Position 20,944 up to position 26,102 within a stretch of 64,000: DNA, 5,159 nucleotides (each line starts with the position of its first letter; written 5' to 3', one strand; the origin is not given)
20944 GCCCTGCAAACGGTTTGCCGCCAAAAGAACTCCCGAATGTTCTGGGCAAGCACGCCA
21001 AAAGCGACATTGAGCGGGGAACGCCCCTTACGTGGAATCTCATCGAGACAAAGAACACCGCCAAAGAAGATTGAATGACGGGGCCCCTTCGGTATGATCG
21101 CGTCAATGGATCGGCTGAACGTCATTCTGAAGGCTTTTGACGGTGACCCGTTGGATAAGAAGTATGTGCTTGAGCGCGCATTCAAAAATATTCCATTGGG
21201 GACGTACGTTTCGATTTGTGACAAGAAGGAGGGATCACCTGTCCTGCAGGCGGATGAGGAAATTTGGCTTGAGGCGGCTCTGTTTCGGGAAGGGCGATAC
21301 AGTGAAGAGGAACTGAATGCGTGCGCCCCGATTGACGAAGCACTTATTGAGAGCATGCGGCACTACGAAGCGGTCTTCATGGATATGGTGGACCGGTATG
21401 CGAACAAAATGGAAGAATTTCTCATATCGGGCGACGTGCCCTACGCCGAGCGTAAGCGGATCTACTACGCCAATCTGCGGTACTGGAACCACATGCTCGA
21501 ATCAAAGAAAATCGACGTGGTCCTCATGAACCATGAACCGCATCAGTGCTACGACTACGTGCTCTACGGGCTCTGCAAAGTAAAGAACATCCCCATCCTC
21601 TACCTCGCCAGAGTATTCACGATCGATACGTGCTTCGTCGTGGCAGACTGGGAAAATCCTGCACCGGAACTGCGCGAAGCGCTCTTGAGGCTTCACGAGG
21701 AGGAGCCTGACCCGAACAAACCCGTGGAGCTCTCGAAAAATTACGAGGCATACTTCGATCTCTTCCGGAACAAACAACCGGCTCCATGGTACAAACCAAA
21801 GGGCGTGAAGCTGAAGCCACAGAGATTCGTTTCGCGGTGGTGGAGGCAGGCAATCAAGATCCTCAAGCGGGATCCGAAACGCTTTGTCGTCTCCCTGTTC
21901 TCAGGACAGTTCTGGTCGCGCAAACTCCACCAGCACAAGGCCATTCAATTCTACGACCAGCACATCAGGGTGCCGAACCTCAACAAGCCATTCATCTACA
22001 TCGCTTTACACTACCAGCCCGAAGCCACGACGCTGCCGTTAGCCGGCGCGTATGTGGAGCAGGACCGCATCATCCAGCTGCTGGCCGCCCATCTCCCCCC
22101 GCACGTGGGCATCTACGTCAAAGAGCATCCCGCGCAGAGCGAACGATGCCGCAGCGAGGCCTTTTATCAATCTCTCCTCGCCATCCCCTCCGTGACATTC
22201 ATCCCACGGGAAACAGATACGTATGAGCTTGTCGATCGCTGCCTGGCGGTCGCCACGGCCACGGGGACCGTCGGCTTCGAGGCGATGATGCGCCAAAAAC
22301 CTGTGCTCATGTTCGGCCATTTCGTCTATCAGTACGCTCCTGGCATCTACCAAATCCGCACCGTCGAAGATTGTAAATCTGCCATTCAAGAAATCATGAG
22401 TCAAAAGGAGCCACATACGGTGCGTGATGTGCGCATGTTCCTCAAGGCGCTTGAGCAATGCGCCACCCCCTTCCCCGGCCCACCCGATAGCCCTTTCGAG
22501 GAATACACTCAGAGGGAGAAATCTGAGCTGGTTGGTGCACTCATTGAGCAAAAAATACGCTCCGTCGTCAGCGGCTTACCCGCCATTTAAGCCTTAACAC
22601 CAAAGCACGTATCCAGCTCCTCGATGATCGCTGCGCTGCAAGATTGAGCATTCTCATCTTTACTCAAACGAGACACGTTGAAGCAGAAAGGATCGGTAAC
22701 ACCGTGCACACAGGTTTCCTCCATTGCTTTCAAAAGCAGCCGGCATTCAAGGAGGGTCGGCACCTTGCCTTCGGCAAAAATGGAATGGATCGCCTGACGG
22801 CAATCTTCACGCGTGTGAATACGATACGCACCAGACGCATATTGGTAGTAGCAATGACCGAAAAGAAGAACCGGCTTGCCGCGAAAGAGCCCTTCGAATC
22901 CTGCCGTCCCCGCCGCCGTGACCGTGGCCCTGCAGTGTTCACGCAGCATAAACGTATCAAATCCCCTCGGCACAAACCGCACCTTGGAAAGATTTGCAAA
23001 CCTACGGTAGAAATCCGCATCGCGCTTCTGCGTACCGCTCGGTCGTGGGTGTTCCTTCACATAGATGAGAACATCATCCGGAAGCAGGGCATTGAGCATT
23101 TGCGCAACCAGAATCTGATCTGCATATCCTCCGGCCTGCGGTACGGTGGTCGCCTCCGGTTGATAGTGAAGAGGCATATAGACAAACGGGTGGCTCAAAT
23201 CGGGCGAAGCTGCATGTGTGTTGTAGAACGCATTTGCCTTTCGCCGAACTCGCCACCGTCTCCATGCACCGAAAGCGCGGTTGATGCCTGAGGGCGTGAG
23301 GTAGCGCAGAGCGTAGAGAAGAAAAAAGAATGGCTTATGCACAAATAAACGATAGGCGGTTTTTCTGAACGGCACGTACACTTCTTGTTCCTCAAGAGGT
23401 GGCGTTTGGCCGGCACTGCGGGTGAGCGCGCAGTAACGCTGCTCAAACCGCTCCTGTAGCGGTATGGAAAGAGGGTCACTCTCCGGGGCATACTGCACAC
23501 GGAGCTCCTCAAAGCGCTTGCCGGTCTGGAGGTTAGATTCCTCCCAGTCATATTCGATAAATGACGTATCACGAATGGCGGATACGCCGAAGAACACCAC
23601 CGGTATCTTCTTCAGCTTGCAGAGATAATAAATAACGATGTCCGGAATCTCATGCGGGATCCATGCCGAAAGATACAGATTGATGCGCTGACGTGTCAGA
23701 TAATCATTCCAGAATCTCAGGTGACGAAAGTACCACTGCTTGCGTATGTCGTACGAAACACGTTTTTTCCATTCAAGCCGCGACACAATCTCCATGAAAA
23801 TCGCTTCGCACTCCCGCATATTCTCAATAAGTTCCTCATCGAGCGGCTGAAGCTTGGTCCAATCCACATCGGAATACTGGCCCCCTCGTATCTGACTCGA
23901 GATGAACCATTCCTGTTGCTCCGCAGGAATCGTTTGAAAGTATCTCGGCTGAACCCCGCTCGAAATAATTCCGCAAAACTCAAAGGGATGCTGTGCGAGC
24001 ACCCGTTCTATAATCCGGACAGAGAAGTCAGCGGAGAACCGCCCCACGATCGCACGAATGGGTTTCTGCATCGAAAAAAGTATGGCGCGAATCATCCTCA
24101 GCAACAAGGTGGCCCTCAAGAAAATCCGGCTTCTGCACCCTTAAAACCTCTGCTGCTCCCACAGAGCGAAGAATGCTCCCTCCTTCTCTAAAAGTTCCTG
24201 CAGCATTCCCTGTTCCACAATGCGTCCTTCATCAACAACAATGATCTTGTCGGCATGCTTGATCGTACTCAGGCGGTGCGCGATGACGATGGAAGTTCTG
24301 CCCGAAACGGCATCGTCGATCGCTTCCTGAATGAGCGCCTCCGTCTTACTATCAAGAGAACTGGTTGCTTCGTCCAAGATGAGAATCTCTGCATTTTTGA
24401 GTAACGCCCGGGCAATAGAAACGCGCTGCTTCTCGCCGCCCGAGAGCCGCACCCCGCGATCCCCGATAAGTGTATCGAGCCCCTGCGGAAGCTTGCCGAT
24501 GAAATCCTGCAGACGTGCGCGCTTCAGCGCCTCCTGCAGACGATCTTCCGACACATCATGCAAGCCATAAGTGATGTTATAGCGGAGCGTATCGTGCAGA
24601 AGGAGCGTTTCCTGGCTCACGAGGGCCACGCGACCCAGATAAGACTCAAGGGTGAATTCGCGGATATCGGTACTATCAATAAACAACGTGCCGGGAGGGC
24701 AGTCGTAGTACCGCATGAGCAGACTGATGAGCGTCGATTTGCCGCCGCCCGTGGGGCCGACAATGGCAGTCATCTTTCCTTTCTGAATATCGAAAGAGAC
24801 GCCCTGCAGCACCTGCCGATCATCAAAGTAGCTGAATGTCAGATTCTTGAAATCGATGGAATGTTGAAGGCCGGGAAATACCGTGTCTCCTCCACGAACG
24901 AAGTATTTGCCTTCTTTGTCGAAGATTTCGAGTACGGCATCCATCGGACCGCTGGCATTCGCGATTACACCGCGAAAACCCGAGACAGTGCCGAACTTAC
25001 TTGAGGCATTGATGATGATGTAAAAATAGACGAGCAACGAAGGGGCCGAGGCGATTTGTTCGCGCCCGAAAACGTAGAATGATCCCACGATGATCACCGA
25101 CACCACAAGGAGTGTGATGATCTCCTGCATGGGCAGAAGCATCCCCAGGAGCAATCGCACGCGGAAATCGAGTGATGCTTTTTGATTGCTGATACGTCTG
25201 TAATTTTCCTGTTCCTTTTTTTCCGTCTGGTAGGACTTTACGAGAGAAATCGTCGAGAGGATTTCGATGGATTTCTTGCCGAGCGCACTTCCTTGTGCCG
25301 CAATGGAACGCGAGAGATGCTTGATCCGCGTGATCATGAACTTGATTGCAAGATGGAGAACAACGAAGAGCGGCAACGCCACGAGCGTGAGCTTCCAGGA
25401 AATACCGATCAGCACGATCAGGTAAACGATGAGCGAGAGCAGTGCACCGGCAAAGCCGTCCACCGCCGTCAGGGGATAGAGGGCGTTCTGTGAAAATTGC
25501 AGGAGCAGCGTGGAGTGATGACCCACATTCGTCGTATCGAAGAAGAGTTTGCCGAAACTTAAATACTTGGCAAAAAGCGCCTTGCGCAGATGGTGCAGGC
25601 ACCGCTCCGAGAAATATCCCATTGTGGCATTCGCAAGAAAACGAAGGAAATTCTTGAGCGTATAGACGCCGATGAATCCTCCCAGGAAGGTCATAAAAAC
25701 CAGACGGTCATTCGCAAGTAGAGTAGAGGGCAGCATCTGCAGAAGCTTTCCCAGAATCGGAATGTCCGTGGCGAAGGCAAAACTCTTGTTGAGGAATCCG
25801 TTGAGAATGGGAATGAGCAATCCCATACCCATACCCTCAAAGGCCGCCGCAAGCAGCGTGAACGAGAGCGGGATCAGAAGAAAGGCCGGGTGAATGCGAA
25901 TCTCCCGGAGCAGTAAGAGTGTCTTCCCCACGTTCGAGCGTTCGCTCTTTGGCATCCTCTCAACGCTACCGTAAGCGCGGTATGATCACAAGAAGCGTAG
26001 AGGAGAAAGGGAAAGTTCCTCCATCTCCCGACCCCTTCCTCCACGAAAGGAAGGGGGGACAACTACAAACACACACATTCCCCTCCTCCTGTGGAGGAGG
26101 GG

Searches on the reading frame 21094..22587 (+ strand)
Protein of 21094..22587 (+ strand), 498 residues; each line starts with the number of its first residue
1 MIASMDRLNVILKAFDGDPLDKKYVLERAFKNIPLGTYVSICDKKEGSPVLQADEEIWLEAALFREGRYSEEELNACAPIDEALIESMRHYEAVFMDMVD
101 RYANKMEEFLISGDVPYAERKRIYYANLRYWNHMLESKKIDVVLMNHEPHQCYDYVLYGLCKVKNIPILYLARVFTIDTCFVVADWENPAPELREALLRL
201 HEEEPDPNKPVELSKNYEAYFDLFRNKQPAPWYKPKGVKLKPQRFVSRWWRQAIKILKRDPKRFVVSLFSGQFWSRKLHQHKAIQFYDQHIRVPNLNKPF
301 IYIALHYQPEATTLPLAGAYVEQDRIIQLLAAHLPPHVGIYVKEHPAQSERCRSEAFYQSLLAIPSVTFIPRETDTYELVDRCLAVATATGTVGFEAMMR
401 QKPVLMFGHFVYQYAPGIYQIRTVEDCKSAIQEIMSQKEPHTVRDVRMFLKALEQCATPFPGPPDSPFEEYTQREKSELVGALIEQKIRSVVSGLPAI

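Call 76: search_protein_families(library=pfam, proteins=[window:21094-22587:+], max_evalue=0.00001)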
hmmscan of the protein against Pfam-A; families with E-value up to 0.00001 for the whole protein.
window:21094-22587:+ (498 aa): 1 family
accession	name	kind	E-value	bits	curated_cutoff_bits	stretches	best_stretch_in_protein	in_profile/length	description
PF05159.20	Capsule_synth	-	2.2e-10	40.9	20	1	324-420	174-273/310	Capsule polysaccharide biosynthesis protein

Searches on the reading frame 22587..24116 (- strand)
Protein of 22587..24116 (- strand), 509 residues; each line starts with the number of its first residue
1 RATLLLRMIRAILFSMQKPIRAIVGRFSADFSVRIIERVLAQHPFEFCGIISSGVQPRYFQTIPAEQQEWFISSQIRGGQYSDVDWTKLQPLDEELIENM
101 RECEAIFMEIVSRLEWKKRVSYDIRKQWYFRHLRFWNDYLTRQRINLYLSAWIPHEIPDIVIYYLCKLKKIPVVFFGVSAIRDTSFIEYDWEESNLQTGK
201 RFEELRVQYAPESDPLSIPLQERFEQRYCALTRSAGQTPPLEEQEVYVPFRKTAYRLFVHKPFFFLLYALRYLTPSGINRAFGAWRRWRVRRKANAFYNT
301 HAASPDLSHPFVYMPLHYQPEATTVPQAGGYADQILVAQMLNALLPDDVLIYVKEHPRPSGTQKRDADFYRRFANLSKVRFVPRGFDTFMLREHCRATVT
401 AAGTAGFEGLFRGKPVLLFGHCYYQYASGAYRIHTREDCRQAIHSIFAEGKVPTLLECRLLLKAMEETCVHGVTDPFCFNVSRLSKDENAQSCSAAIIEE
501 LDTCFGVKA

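Call 76: search_protein_families(library=pfam, proteins=[window:22587-24116:-], max_evalue=0.00001)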
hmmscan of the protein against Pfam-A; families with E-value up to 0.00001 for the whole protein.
window:22587-24116:- (509 aa): 1 family
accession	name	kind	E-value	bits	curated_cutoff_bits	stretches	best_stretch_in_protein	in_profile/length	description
PF05159.20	Capsule_synth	-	6.2e-10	39.5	20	1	346-426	185-268/310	Capsule polysaccharide biosynthesis protein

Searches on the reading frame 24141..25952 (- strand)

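Call 76: search_protein_families(library=pfam, proteins=[window:24141-25952:-], max_evalue=0.00001)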
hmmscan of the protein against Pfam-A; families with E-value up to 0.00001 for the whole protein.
window:24141-25952:- (603 aa): 3 families
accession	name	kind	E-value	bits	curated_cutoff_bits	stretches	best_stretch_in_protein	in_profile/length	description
PF00005.33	ABC_tran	-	4.1e-30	105.6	25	1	382-531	1-137/137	ABC transporter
PF00664.28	ABC_membrane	-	1.9e-21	77.4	28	1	81-315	33-272/274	ABC transporter transmembrane region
PF02463.25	SMC_N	-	7.2e-08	32.6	40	0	484-574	135-212/220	RecF/RecN/SMC N terminal domain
